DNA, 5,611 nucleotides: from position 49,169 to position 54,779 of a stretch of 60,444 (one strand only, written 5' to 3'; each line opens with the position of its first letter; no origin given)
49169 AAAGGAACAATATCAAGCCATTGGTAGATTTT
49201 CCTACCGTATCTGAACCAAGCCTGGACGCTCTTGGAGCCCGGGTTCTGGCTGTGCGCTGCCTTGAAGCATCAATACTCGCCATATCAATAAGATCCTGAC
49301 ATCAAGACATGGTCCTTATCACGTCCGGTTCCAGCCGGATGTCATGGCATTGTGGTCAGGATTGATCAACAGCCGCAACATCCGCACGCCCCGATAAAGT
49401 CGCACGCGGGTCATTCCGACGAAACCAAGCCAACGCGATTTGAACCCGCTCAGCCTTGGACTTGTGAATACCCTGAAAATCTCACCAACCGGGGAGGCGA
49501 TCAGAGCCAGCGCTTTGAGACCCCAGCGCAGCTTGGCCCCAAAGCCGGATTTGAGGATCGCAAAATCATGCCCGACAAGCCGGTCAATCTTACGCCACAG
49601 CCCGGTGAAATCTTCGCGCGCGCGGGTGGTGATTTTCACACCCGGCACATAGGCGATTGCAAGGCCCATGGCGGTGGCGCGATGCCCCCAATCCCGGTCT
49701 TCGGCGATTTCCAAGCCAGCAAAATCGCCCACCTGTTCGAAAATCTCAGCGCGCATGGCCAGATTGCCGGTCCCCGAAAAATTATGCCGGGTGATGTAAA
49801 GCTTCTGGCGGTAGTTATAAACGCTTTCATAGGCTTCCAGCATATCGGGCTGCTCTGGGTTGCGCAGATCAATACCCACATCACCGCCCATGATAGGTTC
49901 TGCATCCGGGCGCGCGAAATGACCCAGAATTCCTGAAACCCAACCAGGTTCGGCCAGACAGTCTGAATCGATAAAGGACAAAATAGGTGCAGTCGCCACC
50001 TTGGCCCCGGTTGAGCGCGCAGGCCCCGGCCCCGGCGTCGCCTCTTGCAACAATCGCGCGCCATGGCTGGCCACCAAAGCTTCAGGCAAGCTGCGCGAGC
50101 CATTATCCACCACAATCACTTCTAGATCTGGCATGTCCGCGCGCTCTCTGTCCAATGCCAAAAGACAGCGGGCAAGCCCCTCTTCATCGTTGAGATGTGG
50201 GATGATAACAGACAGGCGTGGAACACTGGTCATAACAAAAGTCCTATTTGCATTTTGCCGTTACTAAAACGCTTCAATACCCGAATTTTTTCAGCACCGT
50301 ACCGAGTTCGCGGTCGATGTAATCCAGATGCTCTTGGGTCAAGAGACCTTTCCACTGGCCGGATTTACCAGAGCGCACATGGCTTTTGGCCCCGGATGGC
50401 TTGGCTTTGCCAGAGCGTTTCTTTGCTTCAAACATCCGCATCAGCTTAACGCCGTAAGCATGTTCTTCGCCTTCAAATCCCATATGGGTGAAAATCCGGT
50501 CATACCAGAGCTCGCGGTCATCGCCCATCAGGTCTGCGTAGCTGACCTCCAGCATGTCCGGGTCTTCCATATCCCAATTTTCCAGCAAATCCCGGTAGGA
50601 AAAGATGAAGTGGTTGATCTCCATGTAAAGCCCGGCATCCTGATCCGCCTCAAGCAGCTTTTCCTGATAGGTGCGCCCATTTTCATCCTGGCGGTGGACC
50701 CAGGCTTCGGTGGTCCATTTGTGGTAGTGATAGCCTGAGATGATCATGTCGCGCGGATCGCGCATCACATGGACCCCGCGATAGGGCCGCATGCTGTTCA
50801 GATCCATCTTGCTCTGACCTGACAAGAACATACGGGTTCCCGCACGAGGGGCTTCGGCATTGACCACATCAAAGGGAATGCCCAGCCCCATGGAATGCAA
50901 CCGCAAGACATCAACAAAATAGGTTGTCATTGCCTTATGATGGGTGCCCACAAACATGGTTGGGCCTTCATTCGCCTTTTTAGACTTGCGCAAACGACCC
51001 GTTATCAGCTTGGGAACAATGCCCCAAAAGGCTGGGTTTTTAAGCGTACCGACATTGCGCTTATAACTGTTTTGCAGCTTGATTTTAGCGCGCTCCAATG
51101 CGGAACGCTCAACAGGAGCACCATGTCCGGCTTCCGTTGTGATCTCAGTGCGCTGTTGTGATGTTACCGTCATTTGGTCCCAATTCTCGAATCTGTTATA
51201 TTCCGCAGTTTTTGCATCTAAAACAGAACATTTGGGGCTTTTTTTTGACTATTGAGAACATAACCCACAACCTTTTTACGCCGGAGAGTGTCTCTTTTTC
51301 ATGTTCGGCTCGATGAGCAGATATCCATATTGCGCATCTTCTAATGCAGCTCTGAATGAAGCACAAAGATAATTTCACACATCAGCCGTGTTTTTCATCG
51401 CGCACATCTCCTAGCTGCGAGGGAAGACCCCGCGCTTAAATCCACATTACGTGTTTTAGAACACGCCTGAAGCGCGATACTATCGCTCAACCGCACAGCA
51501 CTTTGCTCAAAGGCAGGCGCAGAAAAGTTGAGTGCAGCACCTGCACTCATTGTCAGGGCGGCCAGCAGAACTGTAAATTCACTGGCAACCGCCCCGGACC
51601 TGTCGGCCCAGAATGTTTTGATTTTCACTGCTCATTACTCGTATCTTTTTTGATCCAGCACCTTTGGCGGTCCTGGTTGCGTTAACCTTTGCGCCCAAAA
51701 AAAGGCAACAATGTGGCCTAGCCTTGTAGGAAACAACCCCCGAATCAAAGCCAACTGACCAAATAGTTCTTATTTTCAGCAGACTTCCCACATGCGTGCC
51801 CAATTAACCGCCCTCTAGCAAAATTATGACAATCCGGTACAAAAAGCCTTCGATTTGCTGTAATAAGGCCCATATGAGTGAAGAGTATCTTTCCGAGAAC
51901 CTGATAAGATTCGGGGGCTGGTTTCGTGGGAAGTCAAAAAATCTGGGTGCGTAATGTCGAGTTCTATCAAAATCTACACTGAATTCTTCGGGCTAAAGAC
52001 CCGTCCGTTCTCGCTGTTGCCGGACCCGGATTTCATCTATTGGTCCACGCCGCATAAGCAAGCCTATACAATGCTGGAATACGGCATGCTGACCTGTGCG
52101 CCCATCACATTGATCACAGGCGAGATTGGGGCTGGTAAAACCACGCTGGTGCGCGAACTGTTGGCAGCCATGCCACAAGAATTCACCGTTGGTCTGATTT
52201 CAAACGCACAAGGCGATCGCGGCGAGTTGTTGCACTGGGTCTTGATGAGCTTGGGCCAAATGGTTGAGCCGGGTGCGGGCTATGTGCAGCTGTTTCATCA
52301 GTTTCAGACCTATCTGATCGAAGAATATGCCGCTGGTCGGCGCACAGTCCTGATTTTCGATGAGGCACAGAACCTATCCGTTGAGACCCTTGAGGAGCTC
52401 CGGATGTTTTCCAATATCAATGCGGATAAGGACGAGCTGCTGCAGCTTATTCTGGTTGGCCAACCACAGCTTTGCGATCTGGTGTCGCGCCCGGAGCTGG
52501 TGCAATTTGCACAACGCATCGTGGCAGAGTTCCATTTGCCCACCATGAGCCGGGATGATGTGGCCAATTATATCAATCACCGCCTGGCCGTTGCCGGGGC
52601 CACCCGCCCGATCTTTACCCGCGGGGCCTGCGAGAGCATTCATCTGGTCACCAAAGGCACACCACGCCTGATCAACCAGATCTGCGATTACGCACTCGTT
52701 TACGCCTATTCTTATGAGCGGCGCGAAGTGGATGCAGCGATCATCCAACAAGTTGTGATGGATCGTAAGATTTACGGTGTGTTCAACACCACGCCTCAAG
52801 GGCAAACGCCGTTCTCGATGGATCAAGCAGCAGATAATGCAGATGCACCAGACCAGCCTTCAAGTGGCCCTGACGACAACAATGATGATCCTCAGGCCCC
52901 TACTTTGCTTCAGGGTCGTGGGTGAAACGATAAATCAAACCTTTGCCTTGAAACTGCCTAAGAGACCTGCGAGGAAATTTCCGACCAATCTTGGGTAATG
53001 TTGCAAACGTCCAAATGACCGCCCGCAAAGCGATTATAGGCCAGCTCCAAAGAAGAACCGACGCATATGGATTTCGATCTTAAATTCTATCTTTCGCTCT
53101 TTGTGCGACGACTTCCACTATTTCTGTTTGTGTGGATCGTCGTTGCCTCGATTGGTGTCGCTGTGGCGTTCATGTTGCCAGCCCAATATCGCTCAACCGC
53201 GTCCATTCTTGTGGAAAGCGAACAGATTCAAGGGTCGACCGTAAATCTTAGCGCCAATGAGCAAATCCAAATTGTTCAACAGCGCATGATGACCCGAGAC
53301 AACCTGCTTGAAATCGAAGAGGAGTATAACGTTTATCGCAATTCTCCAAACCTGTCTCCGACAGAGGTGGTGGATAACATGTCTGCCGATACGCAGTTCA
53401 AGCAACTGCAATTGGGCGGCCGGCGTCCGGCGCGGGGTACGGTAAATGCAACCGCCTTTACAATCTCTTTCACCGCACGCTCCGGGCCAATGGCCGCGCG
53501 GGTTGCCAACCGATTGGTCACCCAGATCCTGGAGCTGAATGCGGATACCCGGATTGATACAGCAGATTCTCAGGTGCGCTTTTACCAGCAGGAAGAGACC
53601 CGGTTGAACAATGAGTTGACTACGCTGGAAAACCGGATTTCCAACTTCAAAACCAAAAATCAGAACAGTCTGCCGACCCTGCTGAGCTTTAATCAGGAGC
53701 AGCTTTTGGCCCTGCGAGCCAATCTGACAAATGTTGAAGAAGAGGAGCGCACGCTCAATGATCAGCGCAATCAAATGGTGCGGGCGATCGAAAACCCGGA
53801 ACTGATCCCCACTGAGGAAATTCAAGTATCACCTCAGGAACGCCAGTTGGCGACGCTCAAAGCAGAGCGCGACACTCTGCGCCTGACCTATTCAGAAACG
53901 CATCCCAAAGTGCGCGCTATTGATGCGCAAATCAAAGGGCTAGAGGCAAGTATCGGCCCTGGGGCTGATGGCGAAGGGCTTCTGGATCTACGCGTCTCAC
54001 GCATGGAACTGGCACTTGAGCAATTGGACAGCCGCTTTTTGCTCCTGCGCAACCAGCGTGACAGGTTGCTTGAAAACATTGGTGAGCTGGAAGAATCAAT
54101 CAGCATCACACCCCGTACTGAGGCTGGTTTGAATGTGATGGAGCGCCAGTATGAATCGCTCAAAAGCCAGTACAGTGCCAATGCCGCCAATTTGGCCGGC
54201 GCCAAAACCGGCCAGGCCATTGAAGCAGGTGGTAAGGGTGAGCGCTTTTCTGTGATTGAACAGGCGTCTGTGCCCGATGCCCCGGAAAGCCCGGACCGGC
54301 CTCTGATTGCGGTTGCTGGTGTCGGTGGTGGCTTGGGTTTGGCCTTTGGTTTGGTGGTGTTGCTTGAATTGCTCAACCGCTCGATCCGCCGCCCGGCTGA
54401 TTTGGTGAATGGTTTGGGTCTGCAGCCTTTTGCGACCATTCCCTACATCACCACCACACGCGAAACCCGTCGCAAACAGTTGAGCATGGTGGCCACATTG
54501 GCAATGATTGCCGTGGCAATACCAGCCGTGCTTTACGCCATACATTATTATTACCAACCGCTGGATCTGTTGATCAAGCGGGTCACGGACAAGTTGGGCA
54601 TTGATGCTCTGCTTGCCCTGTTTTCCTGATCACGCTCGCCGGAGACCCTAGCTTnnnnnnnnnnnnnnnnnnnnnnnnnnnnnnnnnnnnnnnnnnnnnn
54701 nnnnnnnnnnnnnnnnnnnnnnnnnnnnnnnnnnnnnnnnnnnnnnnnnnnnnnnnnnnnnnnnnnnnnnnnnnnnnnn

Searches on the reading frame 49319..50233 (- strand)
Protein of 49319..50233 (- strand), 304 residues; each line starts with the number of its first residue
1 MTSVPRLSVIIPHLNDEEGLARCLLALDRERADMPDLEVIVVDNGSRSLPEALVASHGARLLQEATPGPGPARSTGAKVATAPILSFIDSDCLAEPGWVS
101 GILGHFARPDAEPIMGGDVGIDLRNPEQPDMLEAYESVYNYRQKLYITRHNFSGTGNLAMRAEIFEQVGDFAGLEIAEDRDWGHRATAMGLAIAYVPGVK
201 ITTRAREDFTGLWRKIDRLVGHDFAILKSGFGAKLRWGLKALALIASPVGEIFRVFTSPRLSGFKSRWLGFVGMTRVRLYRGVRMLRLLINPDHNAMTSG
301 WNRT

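Call 60: search_protein_families(library=pfam, proteins=[window:49319-50233:-], max_evalue=0.0001)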
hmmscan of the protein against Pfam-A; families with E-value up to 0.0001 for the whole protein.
window:49319-50233:- (304 aa): 2 families
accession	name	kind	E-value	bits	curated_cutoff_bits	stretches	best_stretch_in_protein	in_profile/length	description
PF00535.33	Glycos_transf_2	-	3.8e-19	69.7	23.3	1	8-168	1-167/168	Glycosyl transferase family 2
PF13641.12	Glyco_tranf_2_3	-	2.2e-09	38.1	27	1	5-215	1-223/230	Glycosyltransferase like family 2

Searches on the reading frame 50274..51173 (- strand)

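Call 60: search_protein_families(library=pfam, proteins=[window:50274-51173:-], max_evalue=0.0001)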
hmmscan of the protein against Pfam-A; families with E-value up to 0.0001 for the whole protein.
window:50274-51173:- (299 aa): 1 family
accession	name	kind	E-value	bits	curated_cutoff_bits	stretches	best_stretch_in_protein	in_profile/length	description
PF00685.33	Sulfotransfer_1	-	2e-08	34.4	22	1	134-297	94-254/255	Sulfotransferase domain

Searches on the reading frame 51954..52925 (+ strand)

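Call 60: search_protein_families(library=pfam, proteins=[window:51954-52925:+], max_evalue=0.0001)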
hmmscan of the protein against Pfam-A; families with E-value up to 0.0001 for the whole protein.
window:51954-52925:+ (323 aa): 3 families
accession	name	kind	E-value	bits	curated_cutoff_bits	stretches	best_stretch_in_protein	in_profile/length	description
PF13401.12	AAA_22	-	2.9e-24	86.3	27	1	50-175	6-128/130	AAA domain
PF13191.12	AAA_16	-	9e-10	39.7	32.6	1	50-155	25-158/167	AAA ATPase domain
PF02492.25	cobW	-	8.6e-06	25.9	20.7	1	50-88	1-39/180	CobW/HypB/UreG, nucleotide-binding domain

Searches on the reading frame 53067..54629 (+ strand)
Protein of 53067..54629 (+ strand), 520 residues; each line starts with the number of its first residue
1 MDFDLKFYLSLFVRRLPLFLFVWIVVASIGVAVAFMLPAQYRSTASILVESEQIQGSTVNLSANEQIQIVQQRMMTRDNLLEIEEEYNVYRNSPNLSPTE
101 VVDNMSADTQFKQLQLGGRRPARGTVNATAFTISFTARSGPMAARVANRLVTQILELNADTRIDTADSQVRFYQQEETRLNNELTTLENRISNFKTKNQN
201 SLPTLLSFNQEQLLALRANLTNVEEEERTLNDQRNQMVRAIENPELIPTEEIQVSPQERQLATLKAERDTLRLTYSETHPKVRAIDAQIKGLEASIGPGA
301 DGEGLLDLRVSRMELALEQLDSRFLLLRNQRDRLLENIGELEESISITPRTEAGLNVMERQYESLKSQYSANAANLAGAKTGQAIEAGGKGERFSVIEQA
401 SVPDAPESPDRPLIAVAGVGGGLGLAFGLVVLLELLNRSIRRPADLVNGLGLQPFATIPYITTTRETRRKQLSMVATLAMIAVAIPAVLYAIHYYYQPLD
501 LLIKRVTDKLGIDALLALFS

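Call 60: search_protein_families(library=pfam, proteins=[window:53067-54629:+], max_evalue=0.0001)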
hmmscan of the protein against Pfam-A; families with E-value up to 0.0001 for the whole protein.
window:53067-54629:+ (520 aa): 1 family
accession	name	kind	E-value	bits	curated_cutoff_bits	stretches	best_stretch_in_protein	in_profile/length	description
PF02706.20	Wzz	-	3.3e-08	34.1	25.5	1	2-76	2-84/91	Chain length determinant protein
